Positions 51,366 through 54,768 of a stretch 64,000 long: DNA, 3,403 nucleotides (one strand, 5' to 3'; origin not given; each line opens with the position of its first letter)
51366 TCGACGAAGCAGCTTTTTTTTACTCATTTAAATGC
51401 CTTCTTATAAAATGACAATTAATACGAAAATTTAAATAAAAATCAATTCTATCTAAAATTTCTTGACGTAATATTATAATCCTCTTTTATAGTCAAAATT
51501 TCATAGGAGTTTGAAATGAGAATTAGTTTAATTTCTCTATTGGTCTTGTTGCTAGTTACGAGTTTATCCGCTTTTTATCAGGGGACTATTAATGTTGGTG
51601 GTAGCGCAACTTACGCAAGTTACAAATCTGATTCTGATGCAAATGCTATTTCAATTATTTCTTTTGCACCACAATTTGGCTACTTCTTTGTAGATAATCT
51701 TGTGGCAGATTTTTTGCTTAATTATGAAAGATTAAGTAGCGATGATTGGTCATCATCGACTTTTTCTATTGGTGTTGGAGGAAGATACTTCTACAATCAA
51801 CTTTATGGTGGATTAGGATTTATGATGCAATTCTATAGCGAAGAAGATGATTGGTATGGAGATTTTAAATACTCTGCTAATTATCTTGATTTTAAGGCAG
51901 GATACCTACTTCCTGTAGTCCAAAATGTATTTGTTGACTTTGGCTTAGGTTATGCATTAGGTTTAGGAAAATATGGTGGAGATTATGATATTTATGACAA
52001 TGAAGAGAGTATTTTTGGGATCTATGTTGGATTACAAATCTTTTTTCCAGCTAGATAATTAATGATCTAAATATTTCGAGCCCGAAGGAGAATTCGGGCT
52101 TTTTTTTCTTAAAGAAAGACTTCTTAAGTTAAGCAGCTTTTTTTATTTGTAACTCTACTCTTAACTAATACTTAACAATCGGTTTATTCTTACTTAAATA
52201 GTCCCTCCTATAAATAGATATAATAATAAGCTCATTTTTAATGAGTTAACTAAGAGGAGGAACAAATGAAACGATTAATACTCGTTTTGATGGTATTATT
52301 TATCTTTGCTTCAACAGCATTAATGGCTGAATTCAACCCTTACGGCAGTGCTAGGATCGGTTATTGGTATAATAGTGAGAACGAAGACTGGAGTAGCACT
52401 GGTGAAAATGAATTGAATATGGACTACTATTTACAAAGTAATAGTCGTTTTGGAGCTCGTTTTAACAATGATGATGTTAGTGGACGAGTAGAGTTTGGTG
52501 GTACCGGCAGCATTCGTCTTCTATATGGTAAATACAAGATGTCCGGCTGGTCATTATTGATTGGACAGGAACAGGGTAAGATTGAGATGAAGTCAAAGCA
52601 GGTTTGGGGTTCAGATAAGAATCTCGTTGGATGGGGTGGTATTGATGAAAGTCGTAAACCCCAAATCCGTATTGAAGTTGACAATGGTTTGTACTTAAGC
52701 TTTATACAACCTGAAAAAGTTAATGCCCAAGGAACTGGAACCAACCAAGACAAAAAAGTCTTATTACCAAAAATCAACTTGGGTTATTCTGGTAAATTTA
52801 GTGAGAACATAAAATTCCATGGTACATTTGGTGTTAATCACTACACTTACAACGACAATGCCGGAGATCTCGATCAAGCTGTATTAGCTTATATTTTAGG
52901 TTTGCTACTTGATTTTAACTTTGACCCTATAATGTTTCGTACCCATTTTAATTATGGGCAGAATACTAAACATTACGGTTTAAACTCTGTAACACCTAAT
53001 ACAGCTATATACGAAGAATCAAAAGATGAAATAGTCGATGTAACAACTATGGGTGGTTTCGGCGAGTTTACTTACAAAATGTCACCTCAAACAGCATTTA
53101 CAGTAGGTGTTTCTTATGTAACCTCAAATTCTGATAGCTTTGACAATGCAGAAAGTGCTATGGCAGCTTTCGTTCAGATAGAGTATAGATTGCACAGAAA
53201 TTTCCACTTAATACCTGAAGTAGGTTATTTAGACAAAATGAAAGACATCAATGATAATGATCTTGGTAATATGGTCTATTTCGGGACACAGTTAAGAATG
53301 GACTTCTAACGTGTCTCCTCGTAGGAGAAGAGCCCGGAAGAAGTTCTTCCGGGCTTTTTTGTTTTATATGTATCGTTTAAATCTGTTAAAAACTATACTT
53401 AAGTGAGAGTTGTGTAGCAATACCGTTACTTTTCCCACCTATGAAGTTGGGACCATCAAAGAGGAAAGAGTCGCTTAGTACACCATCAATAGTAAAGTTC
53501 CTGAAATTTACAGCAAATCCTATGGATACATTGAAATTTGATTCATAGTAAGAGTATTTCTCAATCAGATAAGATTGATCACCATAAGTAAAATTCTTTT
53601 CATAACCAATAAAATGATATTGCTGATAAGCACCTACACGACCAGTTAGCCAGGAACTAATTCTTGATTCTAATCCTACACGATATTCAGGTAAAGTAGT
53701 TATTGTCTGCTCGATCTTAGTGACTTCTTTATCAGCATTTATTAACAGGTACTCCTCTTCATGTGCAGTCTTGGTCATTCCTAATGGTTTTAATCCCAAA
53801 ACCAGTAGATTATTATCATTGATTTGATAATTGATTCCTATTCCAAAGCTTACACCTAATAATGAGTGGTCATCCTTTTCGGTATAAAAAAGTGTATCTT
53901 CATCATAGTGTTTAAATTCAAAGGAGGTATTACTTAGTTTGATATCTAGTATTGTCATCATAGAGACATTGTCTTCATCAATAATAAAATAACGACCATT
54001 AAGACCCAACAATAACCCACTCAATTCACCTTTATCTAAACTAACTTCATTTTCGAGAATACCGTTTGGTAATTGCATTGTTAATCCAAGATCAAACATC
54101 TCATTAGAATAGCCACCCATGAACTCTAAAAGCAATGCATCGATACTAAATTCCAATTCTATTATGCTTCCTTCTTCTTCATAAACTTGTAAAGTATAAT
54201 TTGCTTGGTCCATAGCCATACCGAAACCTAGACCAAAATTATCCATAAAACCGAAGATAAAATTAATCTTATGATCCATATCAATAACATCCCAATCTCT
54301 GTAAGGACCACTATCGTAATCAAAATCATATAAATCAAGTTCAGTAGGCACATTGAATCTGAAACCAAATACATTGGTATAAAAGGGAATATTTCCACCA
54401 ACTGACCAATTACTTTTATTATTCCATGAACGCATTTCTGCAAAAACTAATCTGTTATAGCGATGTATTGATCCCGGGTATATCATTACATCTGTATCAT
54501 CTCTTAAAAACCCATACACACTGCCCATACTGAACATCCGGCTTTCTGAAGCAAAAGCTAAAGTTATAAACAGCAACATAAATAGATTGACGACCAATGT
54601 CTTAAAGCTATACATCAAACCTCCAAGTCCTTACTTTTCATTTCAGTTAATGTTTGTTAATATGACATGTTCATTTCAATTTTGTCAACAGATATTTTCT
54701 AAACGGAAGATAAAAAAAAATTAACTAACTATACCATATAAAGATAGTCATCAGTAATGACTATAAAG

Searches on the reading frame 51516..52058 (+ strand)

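Call 19: search_protein_families(library=pfam, proteins=[window:51516-52058:+], max_evalue=0.001)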
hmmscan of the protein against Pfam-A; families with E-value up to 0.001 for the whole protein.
window:51516-52058:+ (180 aa): 1 family
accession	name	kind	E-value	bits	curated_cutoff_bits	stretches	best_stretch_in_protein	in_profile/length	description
PF13505.12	OMP_b-brl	-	2.1e-05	25.2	28.7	1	8-177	2-140/175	Outer membrane protein beta-barrel domain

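Call 25: search_protein_families(library=ncbifam, proteins=[window:51516-52058:+], max_evalue=0.01)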
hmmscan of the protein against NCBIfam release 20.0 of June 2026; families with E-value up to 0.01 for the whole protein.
window:51516-52058:+ (180 aa): 0 families

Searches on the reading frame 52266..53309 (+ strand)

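Call 19: search_protein_families(library=pfam, proteins=[window:52266-53309:+], max_evalue=0.001)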
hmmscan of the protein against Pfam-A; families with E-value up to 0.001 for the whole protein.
window:52266-53309:+ (347 aa): 1 family
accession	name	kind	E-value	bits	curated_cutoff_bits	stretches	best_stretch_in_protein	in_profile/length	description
PF07396.17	Porin_O_P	-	6.3e-06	26.1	20.9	1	157-301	19-157/370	Phosphate-selective porin O and P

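Call 25: search_protein_families(library=ncbifam, proteins=[window:52266-53309:+], max_evalue=0.01)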
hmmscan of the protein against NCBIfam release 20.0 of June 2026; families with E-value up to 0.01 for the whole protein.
window:52266-53309:+ (347 aa): 0 families

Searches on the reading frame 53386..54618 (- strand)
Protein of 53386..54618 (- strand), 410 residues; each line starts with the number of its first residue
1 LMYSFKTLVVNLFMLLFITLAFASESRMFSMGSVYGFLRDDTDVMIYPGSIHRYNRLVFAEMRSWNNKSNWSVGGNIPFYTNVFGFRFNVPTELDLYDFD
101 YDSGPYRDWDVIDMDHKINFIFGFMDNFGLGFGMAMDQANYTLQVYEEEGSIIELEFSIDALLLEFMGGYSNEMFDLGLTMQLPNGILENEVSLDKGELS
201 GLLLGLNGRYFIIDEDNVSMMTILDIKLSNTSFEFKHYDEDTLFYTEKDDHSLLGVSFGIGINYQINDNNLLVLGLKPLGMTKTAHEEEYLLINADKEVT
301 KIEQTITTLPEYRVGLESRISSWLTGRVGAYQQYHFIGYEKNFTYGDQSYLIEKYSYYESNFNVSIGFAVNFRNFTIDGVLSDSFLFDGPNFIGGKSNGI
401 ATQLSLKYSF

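Call 19: search_protein_families(library=pfam, proteins=[window:53386-54618:-], max_evalue=0.001)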
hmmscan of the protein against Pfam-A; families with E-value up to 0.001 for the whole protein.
window:53386-54618:- (410 aa): 0 families

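Call 25: search_protein_families(library=ncbifam, proteins=[window:53386-54618:-], max_evalue=0.01)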
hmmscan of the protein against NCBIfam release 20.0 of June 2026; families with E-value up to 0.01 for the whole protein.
window:53386-54618:- (410 aa): 1 family
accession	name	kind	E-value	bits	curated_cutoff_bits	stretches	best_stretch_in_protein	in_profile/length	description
NF053618.2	PopA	subfamily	2.8e-11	43.4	150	1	234-410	214-366/366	PopA family porin-like outer membrane protein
